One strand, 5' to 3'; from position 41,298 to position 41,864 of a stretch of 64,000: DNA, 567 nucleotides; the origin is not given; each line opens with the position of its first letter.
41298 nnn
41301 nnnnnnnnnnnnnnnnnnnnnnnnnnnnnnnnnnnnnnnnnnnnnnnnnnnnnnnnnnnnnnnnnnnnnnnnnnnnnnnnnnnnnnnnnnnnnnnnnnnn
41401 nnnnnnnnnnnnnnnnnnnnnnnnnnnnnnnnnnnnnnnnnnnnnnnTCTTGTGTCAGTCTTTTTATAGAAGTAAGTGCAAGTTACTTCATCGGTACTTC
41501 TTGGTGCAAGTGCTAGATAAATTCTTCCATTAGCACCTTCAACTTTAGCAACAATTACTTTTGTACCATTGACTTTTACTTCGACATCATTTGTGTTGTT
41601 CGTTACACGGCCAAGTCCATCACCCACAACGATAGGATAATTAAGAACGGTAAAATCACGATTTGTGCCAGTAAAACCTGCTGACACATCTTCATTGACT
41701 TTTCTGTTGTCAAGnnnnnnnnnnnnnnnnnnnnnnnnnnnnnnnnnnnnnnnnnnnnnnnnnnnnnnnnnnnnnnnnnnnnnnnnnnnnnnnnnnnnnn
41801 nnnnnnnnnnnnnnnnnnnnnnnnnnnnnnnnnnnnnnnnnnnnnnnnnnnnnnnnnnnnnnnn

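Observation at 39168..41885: A shuffled '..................' beta-sandwich module shared by the sheath and at least two other virion proteins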

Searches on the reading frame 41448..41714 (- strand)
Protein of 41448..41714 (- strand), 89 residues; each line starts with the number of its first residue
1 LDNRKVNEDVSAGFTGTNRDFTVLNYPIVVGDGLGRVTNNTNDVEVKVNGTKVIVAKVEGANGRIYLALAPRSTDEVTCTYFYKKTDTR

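Call 41: search_protein_representatives(alignment_id=A4)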
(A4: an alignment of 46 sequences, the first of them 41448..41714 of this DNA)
Query: 46 sequences, 89 profile positions. Proteins with E-value up to 0.001 (for the whole library): 852; up to 1e-10: 292; up to 1e-30: 135. The best 150 are listed.
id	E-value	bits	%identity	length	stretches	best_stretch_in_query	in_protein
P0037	3.8e-77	270.3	-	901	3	1-88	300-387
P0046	1.1e-75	265.6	-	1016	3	2-84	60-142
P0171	3.7e-72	254.3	-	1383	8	2-87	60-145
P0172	3.9e-71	251.0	-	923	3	1-88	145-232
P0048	3.5e-70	247.9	-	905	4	1-87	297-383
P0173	2.1e-68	242.3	-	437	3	2-87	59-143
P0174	9.7e-65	230.5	-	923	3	5-87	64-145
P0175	5.0e-64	228.2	-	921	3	1-88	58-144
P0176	6.6e-63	224.6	-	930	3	1-87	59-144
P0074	9.7e-63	224.1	-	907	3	1-84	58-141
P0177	1.4e-62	223.6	-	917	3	1-87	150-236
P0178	3.1e-62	222.5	-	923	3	1-87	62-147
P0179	2.2e-61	219.8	-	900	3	10-87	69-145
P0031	8.3e-61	217.9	-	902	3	1-86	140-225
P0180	1.2e-60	217.4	-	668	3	1-88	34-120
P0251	3.6e-39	148.5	-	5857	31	37-80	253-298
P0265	3.3e-37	142.3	-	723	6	4-77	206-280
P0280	9.3e-34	131.2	-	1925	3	3-85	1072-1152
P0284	3.2e-33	129.5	-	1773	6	4-68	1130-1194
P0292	1.2e-32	127.6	-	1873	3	4-84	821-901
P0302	9.4e-28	112.0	-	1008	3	5-85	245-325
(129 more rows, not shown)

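Call 55: search_protein_families(library=pfam, alignment_id=A4, max_evalue=0.1)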
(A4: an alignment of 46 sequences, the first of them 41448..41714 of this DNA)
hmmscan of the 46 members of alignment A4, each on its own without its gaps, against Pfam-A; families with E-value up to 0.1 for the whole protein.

A. member 1, window:41448-41714:- (89 aa): 0 families

B. families by the number of members that match (of 46 scanned): 21 families
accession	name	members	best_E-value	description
PF09343.15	DUF2460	14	5.2e-05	Conserved hypothetical protein 2217 (DUF2460)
PF06594.17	HCBP_related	2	0.027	Haemolysin-type calcium binding protein related domain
PF22820.2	TcaA_3rd_4th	1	0.0016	TcaA protein 3rd/4th domain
PF01833.30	TIG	1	0.0063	IPT/TIG domain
PF02750.19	Synapsin_C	1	0.0067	Synapsin, ATP binding domain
PF13573.12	SprB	1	0.0076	SprB repeat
PF00883.26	Peptidase_M17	1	0.008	Cytosol aminopeptidase family, catalytic domain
PF08004.16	DUF1699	1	0.0083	Protein of unknown function (DUF1699)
PF23389.1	Beta-prop_WDR19_1st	1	0.0083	WDR19 first beta-propeller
PF03906.20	Phage_T7_tail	1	0.015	Phage T7 tail fibre protein, N-terminal domain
PF15640.11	Tox-MPTase4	1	0.023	Metallopeptidase toxin 4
PF08141.18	SspH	1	0.027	Small acid-soluble spore protein H family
PF20689.3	bDLD1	1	0.031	Bacterial Death-like domain 1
PF18522.7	DUF5620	1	0.052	Domain of unknown function (DUF5620)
PF12914.13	SH3_7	1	0.053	SH3 domain of SH3b2 type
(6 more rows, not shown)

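Call 56: search_solved_structures(query=A4, max_evalue=10, show_alignments=3)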
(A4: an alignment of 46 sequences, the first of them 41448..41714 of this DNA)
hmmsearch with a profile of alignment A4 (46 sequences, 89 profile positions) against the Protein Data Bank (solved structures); distinct sequences matched with E-value up to 10: 8.
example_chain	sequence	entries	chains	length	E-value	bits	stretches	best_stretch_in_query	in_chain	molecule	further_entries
6qt9_C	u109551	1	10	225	0.015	18.4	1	26-78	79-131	ORF 25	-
6qt9_A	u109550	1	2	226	0.015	18.3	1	26-78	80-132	ORF 25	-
6h9c_Z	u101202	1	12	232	0.024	17.7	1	31-77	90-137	VP4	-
9t1r_B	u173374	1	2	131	0.3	14.1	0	35-58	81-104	Protein inturned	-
6h82_A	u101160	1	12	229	0.66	13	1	35-78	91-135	VP4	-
4beq_A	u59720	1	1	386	0.84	12.7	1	15-64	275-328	ALANINE RACEMASE 2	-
7agz_A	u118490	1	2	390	0.87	12.7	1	15-64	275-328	Broad specificity amino-acid racemase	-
4beu_A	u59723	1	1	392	0.89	12.6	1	15-64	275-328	ALANINE RACEMASE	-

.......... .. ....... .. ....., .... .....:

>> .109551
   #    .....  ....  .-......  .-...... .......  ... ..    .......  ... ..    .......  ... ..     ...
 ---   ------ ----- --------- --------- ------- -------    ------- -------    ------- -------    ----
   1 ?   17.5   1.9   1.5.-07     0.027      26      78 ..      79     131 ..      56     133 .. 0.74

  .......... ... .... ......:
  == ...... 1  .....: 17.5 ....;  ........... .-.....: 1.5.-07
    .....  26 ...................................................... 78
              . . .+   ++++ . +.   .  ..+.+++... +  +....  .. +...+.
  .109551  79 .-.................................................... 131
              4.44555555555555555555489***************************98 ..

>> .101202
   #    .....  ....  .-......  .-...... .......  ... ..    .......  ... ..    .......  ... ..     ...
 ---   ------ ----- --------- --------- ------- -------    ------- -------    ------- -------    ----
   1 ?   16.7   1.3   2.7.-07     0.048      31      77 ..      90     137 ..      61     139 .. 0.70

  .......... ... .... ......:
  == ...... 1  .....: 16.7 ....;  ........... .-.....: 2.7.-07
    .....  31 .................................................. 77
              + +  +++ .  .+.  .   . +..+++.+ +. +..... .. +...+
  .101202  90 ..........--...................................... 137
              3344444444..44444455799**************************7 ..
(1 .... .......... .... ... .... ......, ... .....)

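Call 63: search_protein_families(library=pfam, proteins=[P0265, P0280, P0284, P0292, P0302], max_evalue=0.001)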
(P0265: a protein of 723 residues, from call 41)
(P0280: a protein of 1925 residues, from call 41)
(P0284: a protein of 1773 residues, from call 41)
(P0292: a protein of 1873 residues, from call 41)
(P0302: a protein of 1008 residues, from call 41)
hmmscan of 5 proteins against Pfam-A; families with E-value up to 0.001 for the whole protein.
P0265 (723 aa): 2 families
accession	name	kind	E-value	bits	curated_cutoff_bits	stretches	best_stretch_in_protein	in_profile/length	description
PF00528.27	BPD_transp_1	-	7e-12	45.9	26.4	1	521-710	1-176/184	Binding-protein-dependent transport system inner membrane component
PF09343.15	DUF2460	-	2.6e-07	30.7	30.4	0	289-361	101-180/205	Conserved hypothetical protein 2217 (DUF2460)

P0280 (1925 aa): 1 family
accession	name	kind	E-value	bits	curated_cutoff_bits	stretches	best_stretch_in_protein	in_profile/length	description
PF04865.19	Baseplate_J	-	1.1e-08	35.2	21.1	1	619-761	6-135/255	Baseplate J-like protein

P0284 (1773 aa): 1 family
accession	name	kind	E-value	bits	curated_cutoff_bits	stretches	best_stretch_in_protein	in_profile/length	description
PF04865.19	Baseplate_J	-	1.7e-18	67.3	21.1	1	344-539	6-171/255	Baseplate J-like protein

P0292 (1873 aa): 1 family
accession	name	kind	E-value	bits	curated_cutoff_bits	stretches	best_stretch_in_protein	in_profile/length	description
PF09343.15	DUF2460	-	4.7e-08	33.2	30.4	0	536-589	118-175/205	Conserved hypothetical protein 2217 (DUF2460)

P0302 (1008 aa): 1 family
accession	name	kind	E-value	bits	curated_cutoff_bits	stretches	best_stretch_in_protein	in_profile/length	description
PF09343.15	DUF2460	-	0.00028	20.9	30.4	0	254-323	101-174/205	Conserved hypothetical protein 2217 (DUF2460)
